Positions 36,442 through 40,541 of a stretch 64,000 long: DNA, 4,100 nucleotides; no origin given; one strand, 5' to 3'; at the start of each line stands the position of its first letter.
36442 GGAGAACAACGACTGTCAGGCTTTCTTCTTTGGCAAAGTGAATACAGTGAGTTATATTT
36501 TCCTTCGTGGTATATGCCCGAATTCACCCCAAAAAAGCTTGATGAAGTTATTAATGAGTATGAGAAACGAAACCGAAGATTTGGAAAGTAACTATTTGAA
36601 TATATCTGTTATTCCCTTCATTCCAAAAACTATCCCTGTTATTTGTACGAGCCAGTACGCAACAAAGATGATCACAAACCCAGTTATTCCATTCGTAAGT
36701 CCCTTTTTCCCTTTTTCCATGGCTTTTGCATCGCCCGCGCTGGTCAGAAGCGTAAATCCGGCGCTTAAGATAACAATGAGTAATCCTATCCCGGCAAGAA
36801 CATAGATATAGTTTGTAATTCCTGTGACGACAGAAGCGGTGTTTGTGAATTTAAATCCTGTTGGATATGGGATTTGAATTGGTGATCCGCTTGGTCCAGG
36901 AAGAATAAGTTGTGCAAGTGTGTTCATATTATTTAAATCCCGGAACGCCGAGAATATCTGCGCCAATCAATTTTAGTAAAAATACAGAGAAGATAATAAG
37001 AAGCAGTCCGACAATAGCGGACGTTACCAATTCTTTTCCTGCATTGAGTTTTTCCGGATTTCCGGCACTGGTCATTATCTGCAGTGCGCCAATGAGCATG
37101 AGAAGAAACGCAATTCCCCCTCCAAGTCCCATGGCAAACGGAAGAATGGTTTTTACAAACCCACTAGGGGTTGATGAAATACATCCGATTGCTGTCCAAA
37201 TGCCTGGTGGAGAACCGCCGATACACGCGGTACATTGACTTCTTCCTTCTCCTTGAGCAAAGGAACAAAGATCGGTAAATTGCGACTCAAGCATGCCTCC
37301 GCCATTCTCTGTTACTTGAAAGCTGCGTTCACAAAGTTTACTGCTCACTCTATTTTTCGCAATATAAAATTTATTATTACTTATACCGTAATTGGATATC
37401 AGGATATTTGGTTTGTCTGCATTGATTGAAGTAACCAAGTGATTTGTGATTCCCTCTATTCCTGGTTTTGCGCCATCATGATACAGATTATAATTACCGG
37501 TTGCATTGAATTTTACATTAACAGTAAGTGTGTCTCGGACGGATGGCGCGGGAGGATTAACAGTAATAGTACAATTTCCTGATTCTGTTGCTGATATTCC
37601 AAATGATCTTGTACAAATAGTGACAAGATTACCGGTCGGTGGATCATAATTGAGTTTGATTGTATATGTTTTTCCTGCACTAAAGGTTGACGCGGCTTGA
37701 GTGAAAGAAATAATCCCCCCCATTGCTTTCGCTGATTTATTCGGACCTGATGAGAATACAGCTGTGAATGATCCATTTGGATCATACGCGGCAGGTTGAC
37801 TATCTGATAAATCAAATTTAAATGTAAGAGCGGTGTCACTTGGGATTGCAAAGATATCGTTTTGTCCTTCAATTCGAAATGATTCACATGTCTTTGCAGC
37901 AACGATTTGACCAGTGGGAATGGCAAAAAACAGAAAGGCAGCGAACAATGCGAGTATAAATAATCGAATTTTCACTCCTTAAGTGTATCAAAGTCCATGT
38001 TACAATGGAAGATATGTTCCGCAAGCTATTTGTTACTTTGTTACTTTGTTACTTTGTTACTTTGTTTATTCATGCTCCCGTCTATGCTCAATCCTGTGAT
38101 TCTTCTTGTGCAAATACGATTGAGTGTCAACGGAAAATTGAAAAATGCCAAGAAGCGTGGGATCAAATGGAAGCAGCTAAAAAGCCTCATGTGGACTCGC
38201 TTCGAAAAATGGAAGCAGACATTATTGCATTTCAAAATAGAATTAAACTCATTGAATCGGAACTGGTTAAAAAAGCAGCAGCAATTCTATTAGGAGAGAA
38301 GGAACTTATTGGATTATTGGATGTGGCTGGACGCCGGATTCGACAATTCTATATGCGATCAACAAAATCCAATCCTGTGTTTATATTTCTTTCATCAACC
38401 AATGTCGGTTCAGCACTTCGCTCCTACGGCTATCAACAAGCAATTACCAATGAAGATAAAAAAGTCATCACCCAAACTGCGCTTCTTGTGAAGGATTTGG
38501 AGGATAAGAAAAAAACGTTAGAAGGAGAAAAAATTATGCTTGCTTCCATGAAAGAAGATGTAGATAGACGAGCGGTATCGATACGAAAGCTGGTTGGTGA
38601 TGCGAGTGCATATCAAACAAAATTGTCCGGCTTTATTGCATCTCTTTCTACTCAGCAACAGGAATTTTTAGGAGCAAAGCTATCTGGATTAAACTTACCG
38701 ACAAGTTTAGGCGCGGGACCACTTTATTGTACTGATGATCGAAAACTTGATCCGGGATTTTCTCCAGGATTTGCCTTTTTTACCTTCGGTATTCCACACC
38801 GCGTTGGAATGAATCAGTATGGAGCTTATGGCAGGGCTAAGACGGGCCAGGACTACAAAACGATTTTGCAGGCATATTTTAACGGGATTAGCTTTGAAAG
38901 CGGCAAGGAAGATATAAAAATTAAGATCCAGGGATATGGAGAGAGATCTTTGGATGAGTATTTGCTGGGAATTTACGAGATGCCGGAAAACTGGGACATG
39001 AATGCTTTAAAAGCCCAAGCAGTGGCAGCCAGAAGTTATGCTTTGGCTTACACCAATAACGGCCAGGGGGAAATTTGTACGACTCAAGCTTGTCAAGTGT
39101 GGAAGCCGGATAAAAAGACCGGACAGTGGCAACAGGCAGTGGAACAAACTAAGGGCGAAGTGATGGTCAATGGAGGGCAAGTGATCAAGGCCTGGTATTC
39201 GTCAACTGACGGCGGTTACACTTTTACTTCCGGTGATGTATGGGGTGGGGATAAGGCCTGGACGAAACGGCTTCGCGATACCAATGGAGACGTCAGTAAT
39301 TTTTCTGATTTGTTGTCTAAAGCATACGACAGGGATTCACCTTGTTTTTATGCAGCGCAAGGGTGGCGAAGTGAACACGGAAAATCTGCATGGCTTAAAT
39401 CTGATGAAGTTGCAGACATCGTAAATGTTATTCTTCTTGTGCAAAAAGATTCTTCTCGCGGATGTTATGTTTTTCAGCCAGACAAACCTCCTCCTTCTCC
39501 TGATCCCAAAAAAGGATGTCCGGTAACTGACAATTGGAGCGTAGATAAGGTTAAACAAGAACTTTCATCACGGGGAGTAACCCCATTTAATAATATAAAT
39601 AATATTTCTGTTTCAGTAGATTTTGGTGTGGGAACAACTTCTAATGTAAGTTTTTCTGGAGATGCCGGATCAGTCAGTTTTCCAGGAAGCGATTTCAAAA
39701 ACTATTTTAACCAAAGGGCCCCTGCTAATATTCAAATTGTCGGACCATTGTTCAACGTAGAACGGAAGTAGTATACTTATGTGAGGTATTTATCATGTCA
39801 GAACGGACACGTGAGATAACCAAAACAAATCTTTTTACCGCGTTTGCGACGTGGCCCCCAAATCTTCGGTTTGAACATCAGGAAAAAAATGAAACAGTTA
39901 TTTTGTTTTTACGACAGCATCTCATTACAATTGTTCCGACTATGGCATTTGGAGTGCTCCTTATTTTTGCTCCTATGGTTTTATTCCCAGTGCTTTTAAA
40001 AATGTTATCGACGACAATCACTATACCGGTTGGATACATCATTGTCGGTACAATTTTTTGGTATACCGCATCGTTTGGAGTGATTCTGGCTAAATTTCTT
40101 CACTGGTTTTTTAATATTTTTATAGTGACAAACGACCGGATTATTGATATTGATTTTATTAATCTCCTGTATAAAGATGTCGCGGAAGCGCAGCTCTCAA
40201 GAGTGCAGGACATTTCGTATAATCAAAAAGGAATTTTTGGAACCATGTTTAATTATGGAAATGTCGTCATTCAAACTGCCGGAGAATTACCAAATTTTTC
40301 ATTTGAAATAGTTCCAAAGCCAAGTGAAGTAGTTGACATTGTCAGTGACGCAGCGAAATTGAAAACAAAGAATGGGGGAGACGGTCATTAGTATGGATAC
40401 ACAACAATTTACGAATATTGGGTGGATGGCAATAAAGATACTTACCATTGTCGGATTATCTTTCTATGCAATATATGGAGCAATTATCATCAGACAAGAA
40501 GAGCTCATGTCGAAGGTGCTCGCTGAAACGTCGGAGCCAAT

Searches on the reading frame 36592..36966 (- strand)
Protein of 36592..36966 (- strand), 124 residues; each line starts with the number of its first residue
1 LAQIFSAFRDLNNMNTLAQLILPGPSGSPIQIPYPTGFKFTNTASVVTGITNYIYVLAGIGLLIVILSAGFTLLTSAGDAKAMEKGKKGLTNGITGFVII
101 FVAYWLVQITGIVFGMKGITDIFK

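Call 3: search_protein_families(library=pfam, proteins=[window:36592-36966:-], max_evalue=0.1)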
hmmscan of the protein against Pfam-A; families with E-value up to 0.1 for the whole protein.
window:36592-36966:- (124 aa): 1 family
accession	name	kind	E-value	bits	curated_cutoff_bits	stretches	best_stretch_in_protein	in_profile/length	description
PF18895.5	T4SS_pilin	-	5.4e-09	36.5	26.6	1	49-108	11-69/71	Type IV secretion system pilin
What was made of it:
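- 36592..36966 (-): Seventh small pilin paralog (124 aa ORF; alternative start ATG 36927 gives 111 aa). PF18895 at 36.5 bits (call 3).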

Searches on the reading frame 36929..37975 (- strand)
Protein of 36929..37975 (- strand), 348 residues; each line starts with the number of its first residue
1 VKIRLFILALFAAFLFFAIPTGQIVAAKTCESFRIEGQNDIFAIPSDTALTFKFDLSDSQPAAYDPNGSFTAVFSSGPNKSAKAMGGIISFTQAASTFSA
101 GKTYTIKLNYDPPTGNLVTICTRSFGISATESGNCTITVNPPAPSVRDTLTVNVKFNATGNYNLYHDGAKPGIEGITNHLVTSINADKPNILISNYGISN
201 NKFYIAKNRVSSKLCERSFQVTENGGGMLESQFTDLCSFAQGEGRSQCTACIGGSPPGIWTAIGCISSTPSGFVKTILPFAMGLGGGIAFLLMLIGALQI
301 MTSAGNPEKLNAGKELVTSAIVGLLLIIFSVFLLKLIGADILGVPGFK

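Call 3: search_protein_families(library=pfam, proteins=[window:36929-37975:-], max_evalue=0.1)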
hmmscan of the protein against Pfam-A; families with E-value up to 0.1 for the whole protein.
window:36929-37975:- (348 aa): 2 families
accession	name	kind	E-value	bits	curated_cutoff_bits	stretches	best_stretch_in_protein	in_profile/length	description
PF18895.5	T4SS_pilin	-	1.3e-06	28.8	26.6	1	275-336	10-70/71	Type IV secretion system pilin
PF14900.11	DUF4493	-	0.021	15.1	27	1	50-143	137-215/226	Domain of unknown function (DUF4493)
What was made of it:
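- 36929..37975 (-): 348-aa protein: signal peptide, extracellular domain and C-terminal pilin module. First gene of the second pilin operon, preceded by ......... (37990-37982) 6 nt before GTG 37975. PF18895 at 28.8 bits over residues 275-336 (call 3).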

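Call 32: search_protein_families(library=ncbifam, proteins=[window:36929-37975:-], max_evalue=0.01)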
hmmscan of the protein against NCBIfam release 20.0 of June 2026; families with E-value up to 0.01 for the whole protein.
window:36929-37975:- (348 aa): 1 family
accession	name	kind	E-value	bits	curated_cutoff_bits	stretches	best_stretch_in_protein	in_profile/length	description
NF045849.1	ICE_MMCAP2_0565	equivalog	0.0075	15.9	40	1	267-337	6-76/80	Mbov_0395 family pilin-like conjugal transfer protein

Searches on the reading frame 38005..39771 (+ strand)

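Call 7: search_protein_families(library=pfam, proteins=[window:38005-39771:+], max_evalue=0.01)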
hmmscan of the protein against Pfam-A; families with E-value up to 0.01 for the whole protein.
window:38005-39771:+ (588 aa): 2 families
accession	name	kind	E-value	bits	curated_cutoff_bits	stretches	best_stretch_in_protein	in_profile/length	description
PF08486.15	SpoIID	-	4.6e-19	69.3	23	1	314-388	11-96/97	Stage II sporulation protein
PF10146.14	zf-C4H2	-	0.0026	18.8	34.5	1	40-94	28-82/240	Zinc finger-containing protein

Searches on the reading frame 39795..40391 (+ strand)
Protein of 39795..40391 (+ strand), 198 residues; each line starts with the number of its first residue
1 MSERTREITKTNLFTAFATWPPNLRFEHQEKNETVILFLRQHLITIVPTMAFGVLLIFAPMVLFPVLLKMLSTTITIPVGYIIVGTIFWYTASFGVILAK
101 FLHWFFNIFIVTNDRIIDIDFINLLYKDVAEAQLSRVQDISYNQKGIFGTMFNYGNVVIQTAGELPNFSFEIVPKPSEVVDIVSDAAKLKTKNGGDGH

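Call 7: search_protein_families(library=pfam, proteins=[window:39795-40391:+], max_evalue=0.01)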
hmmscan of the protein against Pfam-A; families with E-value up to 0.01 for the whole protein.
window:39795-40391:+ (198 aa): 1 family
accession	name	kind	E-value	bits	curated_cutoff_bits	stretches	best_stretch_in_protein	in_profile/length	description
PF03703.20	bPH_2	-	1.6e-05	25.5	22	1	124-176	19-69/78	Bacterial PH domain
